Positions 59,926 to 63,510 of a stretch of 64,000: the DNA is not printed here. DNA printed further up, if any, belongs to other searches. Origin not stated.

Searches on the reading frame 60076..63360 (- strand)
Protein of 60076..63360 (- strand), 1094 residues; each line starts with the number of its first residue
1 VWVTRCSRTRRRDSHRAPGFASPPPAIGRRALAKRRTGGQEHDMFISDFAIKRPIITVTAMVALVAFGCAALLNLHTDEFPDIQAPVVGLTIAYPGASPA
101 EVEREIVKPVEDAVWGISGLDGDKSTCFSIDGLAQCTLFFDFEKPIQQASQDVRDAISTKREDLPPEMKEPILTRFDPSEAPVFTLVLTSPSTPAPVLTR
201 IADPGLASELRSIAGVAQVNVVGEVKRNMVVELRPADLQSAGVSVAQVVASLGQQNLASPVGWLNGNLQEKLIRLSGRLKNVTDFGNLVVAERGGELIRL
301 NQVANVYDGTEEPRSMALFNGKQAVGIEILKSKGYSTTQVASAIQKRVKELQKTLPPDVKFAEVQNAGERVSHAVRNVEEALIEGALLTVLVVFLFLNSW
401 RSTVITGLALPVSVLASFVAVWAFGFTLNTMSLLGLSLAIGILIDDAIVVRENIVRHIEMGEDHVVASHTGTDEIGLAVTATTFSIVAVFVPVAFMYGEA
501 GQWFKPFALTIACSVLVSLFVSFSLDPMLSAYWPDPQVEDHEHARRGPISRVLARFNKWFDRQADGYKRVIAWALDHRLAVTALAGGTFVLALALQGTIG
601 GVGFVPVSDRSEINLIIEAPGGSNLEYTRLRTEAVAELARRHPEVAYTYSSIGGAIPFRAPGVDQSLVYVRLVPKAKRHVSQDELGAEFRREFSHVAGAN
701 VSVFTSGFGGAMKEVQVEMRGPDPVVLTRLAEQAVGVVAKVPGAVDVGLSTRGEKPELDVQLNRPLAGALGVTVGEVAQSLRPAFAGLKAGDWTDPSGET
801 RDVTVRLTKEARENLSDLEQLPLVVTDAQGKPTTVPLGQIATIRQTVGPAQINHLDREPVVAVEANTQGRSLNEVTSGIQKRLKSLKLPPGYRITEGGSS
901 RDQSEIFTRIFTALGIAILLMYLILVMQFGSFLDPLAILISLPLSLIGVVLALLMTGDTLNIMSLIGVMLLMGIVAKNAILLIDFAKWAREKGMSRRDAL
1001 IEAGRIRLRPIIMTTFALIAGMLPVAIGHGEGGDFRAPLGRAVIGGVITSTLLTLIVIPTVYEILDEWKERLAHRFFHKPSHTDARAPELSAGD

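Call 84: search_protein_families(library=pfam, proteins=[window:60076-63360:-], max_evalue=0.001)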
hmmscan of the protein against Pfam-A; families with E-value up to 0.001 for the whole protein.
window:60076-63360:- (1094 aa): 2 families
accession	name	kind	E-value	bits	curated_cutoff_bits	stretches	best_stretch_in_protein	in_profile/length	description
PF00873.25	ACR_tran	-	3.2e-259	863.1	28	1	46-1065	1-1020/1021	AcrB/AcrD/AcrF family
PF02355.23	SecD_SecF_C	-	3.1e-05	23.9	20.5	1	349-522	3-175/189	Protein export membrane protein SecD/SecF, C-terminal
